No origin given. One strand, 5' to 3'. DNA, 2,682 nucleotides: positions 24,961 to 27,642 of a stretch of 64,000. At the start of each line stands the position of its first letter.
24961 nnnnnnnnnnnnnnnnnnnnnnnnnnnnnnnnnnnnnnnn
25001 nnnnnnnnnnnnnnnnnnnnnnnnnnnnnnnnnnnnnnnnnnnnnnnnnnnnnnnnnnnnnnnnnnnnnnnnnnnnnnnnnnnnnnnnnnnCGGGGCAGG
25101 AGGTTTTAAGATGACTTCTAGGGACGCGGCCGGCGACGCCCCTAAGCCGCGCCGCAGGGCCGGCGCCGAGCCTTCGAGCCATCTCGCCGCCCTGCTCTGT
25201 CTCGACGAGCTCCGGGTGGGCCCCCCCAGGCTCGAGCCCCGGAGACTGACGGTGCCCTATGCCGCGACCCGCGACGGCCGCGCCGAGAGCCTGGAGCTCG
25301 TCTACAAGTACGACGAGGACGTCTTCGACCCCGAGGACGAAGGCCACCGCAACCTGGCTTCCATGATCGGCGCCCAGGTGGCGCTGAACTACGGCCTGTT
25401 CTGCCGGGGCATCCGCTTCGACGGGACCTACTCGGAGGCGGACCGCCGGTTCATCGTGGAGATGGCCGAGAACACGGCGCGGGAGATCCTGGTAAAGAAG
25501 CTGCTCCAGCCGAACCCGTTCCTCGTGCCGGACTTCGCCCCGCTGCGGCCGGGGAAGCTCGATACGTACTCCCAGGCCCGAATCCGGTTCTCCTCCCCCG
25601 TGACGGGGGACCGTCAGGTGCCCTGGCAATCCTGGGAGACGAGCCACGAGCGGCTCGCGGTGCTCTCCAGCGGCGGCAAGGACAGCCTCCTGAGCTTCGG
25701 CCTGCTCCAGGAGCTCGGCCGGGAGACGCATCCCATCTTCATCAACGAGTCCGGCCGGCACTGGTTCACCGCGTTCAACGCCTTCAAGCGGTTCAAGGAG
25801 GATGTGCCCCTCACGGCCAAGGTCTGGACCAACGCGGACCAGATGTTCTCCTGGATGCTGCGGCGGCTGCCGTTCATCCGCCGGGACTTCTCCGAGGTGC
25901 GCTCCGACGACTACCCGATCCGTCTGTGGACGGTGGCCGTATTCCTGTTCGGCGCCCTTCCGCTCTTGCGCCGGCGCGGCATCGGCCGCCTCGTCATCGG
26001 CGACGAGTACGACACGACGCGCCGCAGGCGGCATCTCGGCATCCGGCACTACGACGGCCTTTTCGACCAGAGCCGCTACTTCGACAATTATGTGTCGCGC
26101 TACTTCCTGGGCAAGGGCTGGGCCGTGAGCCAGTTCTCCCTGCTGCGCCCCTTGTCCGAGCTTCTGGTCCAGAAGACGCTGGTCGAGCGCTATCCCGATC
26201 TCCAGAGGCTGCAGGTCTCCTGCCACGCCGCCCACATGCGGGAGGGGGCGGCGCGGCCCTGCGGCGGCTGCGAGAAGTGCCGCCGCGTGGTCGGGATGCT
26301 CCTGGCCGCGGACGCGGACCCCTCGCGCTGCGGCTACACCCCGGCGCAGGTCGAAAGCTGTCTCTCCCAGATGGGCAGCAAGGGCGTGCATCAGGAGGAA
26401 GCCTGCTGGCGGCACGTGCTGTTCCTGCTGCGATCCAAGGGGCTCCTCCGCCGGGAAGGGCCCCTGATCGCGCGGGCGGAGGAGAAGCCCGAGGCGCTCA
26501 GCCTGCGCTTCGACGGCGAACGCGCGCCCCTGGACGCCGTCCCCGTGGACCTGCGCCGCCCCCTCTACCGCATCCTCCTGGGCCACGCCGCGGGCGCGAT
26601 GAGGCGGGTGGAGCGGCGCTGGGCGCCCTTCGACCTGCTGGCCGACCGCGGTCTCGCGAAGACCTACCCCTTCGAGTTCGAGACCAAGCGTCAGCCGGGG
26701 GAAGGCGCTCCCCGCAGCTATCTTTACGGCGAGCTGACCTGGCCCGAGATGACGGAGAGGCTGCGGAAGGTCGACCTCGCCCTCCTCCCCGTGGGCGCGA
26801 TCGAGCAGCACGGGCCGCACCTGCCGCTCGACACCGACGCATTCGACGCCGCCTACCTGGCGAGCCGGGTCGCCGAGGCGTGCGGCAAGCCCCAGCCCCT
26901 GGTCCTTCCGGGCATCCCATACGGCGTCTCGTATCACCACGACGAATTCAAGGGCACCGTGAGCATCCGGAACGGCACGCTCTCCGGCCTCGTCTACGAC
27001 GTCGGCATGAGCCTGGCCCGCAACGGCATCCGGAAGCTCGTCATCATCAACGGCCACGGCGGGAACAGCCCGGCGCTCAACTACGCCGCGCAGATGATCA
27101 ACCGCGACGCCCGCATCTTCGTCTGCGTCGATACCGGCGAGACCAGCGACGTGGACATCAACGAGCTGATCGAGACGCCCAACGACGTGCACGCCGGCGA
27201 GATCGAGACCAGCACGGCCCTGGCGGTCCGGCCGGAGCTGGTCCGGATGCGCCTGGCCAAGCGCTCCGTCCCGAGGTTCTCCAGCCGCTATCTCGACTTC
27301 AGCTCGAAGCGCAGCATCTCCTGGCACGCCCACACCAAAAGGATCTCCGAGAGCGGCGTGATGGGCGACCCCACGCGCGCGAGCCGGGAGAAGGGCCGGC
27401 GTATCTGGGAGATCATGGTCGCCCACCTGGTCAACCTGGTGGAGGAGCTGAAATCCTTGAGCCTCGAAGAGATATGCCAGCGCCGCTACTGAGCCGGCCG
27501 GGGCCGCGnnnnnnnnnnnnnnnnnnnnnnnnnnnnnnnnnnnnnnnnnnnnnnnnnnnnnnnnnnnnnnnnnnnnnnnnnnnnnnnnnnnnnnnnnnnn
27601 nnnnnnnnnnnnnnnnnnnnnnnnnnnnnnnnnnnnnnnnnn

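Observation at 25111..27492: Unusual single-polypeptide fusion of an ATP pyrophosphatase (SGGKDS PP-loop plus CxxCxxC zinc motif) with a creatininase-family amidohydrolase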

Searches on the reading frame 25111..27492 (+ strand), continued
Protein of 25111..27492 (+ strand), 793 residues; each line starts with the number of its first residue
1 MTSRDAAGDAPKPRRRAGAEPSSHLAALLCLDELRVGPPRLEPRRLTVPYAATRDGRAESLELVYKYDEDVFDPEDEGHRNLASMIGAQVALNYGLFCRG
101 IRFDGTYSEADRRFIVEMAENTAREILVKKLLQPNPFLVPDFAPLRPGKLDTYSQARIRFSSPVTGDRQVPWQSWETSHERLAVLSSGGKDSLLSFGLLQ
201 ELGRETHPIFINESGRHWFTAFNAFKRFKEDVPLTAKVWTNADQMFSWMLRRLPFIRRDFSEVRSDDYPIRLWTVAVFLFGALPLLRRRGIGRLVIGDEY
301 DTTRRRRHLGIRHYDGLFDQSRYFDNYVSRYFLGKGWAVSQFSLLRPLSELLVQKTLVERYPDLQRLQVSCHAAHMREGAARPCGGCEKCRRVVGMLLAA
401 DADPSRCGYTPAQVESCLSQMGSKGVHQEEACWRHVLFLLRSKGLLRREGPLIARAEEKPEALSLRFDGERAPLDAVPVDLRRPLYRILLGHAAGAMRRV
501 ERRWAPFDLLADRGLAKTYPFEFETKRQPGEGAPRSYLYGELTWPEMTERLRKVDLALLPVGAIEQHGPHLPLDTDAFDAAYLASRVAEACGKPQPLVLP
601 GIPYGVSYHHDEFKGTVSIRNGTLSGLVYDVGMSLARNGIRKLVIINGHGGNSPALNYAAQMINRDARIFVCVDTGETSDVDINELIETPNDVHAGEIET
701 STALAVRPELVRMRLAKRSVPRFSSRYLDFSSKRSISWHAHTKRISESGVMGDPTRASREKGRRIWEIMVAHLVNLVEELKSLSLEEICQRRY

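Call 18: find_encoding_contigs(protein=P0047, flank=8000, max_places=2)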
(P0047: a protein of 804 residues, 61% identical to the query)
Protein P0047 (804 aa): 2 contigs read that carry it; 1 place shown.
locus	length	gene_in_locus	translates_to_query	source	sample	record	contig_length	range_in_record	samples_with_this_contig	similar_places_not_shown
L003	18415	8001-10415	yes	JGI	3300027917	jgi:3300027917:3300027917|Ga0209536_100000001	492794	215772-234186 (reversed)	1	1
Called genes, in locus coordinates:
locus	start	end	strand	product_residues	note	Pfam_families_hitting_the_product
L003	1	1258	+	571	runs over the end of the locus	PF20142:Scaffold, PF01471:PG_binding_1, PF03734:YkuD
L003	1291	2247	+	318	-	-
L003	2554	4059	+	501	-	PF07690:MFS_1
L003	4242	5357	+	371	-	PF00291:PALP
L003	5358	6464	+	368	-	PF17396:DUF1611_N, PF07755:DUF1611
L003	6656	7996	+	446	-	PF05222:AlaDh_PNT_N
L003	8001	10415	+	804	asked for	PF02633:Creatininase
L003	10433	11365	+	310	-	-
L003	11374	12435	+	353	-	PF02746:MR_MLE_N, PF13378:MR_MLE_C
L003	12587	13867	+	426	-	PF21969:MGS_GT (weak)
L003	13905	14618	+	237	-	PF05552:MS_channel_1st_1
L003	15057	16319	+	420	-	PF00535:Glycos_transf_2, PF13641:Glyco_tranf_2_3 (weak)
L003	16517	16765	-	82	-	-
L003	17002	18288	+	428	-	PF02812:ELFV_dehydrog_N, PF00208:ELFV_dehydrog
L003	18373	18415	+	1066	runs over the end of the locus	PF01909:NTP_transf_2 (faint), PF01326:PPDK_N, PF18765:Polbeta (weak)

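Call 30: predict_structure(alignment_id=A1)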
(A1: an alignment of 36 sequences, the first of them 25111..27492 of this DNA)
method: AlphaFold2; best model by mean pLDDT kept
length: 793 residues; sequences in the alignment: 36
mean_pLDDT: 77.2   pTM: 0.76
mean pLDDT of the five models: 77.2, 76.1, 74.2, 74.0, 70.6
residues with pLDDT >= 90: 296; 70-90: 286; 50-70: 71; < 50: 140
segments of 3 or more residues with pLDDT < 50: 1-21, 165-168, 266-270, 525-542, 568-572, 607-616, 677-681, 687-757
pLDDT, mean of each block of 10 residues (from residue 1): 31 35 76 96 98 93 96 92 94 92 90 91 88 81 75 91 58 79 92 96 95 68 91 92 87 85 54 76 95 82 83 82 86 84 93 96 92 80 88 94 93 93 80 93 83 86 92 89 96 95 92 82 48 35 62 87 62 62 78 80 61 52 87 90 83 81 93 64 51 41 42 45 30 30 40 46 68 82 80 68
secondary structure, 60 per line:
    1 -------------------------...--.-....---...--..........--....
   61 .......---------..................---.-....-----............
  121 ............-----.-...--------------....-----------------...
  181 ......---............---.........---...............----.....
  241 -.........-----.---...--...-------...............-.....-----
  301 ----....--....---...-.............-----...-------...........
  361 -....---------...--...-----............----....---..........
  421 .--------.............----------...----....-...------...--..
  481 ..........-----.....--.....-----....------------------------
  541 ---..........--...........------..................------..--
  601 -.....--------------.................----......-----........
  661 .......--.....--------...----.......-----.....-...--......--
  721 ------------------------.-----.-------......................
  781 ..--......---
elements in order (helices of 4 or more, strands of 3 or more residues): E33-36 E40-42 E45-54 E57-67 H77-94 E100-103 H109-132 E157-160 E178-186 H190-201 E205-213 H217-231 E236-240 H242-250 H275-289 E291-295 E305-308 E311-314 H322-334 E340-342 H350-360 H362-365 E375-377 E380-382 H388-399 H404-407 H411-421 H430-442 H460-463 E465-467 H479-490 E496-500 E503-507 H513-516 H544-553 E556-566 E573-575 H576-590 E602-606 H621-637 E642-647 H653-667 E670-674 H690-696 H702-706 H713-718 H759-782 H785-790

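Call 34: fold_search(model_id=the predicted structure, library=pdb)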
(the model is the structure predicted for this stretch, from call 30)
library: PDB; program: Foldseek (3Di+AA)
matches with E <= 10: 1132; with E <= 0.001: 27
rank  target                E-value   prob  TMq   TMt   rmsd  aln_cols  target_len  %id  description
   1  1q3k_A                2.1e-09  1.00  0.23  0.63   6.5       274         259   29  Crystal structure of creatinine amidohydrolase (creatininase) (released 2003-08-12)
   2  3a6g_C                3.5e-09  1.00  0.23  0.64   6.5       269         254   29  W154F mutant creatininase (released 2010-02-09)
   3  3a6k_A                4.0e-09  1.00  0.24  0.66   6.0       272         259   28  The E122Q mutant creatininase, Mn-Zn type (released 2010-02-09)
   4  3a6g_B                4.4e-09  1.00  0.23  0.64   6.1       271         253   28  W154F mutant creatininase (released 2010-02-09)
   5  3a6h_A                6.6e-09  1.00  0.23  0.63   6.5       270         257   29  W154A mutant creatininase (released 2010-02-09)
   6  3a6h_B                6.6e-09  1.00  0.23  0.62   6.5       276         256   27  W154A mutant creatininase (released 2010-02-09)
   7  3a6f_A                8.5e-09  1.00  0.23  0.63   6.6       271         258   28  W174F mutant creatininase, Type II (released 2010-02-09)
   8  3a6e_A                8.9e-09  1.00  0.24  0.65   6.0       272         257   28  W174F mutant creatininase, type I (released 2010-02-09)
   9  3a6j_B                9.9e-09  1.00  0.23  0.64   6.4       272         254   29  E122Q mutant creatininase complexed with creatine (released 2010-02-09)
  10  3a6k_C                9.9e-09  1.00  0.23  0.64   6.5       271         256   29  The E122Q mutant creatininase, Mn-Zn type (released 2010-02-09)
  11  3no4_B                1.1e-08  1.00  0.23  0.66   7.0       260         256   26  Crystal structure of a creatinine amidohydrolase (Npun_F1913) from Nostoc punctiforme PCC 73102 at 2.00 A resolution (released 2010-08-25)
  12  3no4_C                1.1e-08  1.00  0.23  0.66   7.0       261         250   26  Crystal structure of a creatinine amidohydrolase (Npun_F1913) from Nostoc punctiforme PCC 73102 at 2.00 A resolution (released 2010-08-25)
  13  3a6k_F                1.2e-08  1.00  0.23  0.62   6.7       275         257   26  The E122Q mutant creatininase, Mn-Zn type (released 2010-02-09)
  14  3a6f_F                1.3e-08  1.00  0.23  0.64   6.3       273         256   27  W174F mutant creatininase, Type II (released 2010-02-09)
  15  3a6d_B                1.3e-08  1.00  0.22  0.62   7.3       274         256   28  Creatininase complexed with 1-methylguanidine (released 2010-02-09)
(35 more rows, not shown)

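Call 53: search_protein_families(library=pfam, proteins=[L003:6656-7996:+, L003:10433-11365:+], max_evalue=0.001)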
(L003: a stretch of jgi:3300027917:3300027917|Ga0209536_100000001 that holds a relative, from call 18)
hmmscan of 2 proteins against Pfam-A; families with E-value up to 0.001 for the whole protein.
L003:6656-7996:+ (446 aa): 2 families
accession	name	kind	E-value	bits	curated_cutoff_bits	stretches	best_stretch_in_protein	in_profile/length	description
PF05222.21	AlaDh_PNT_N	-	6.5e-18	65.7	30.4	1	6-137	1-136/136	Alanine dehydrogenase/PNT, N-terminal domain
PF01262.27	AlaDh_PNT_C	-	0.0002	21.3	23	0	280-426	88-212/214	Alanine dehydrogenase/PNT, C-terminal domain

L003:10433-11365:+ (310 aa): 0 families

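Call 73: search_protein_families(library=pfam, proteins=[L003:10433-11365:+, L003:1291-2247:+], max_evalue=0.01)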
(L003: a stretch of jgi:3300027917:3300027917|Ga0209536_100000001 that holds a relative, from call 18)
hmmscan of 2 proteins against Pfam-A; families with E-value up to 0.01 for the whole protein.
L003:10433-11365:+ (310 aa): 0 families

L003:1291-2247:+ (318 aa): 2 families
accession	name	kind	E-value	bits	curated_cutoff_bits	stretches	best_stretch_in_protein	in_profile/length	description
PF05951.18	Peptidase_M15_2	-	3.5e-05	24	27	0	200-250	59-114/153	Bacterial protein of unknown function (DUF882)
PF08291.16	Peptidase_M15_3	-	0.0011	19.5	23.2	1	195-250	25-78/108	Peptidase M15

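Call 75: search_protein_families(library=padloc, proteins=[window:25111-27492:+], max_evalue=0.01)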
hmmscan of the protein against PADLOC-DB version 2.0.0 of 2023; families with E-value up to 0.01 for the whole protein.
window:25111-27492:+ (793 aa): 0 families

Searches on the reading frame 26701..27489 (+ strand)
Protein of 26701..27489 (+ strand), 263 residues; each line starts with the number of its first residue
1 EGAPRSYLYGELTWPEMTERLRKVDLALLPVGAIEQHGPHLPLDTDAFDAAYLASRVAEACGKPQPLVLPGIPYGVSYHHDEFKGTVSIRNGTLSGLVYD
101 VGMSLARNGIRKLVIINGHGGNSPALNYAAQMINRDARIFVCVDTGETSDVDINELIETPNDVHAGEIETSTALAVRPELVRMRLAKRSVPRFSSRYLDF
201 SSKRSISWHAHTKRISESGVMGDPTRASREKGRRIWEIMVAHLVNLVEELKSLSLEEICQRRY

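Call 8: search_solved_structures(query=window:26701-27489:+, max_evalue=0.001, show_alignments=2)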
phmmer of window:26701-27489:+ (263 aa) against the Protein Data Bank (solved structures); distinct sequences matched with E-value up to 0.001: 8.
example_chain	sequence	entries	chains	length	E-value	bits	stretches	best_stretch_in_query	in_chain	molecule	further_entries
1q3k_A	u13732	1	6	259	1.6e-24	89.8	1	5-133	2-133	creatininase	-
3a6h_A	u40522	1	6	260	7.2e-24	87.7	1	5-248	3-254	Creatinine amidohydrolase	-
3a6e_A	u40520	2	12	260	7.4e-24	87.7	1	5-136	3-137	Creatinine amidohydrolase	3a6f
3a6g_A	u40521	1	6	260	7.5e-24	87.7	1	5-136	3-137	Creatinine amidohydrolase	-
3a6j_A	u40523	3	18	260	7.7e-24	87.7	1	5-135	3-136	Creatinine amidohydrolase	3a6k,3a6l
1j2t_A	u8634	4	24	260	7.7e-24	87.7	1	5-135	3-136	creatinine amidohydrolase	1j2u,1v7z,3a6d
3lub_A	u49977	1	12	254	6.8e-20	74.7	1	23-252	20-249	Putative creatinine amidohydrolase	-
3no4_A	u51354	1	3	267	3.2e-18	69.2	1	12-129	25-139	creatinine amidohydrolase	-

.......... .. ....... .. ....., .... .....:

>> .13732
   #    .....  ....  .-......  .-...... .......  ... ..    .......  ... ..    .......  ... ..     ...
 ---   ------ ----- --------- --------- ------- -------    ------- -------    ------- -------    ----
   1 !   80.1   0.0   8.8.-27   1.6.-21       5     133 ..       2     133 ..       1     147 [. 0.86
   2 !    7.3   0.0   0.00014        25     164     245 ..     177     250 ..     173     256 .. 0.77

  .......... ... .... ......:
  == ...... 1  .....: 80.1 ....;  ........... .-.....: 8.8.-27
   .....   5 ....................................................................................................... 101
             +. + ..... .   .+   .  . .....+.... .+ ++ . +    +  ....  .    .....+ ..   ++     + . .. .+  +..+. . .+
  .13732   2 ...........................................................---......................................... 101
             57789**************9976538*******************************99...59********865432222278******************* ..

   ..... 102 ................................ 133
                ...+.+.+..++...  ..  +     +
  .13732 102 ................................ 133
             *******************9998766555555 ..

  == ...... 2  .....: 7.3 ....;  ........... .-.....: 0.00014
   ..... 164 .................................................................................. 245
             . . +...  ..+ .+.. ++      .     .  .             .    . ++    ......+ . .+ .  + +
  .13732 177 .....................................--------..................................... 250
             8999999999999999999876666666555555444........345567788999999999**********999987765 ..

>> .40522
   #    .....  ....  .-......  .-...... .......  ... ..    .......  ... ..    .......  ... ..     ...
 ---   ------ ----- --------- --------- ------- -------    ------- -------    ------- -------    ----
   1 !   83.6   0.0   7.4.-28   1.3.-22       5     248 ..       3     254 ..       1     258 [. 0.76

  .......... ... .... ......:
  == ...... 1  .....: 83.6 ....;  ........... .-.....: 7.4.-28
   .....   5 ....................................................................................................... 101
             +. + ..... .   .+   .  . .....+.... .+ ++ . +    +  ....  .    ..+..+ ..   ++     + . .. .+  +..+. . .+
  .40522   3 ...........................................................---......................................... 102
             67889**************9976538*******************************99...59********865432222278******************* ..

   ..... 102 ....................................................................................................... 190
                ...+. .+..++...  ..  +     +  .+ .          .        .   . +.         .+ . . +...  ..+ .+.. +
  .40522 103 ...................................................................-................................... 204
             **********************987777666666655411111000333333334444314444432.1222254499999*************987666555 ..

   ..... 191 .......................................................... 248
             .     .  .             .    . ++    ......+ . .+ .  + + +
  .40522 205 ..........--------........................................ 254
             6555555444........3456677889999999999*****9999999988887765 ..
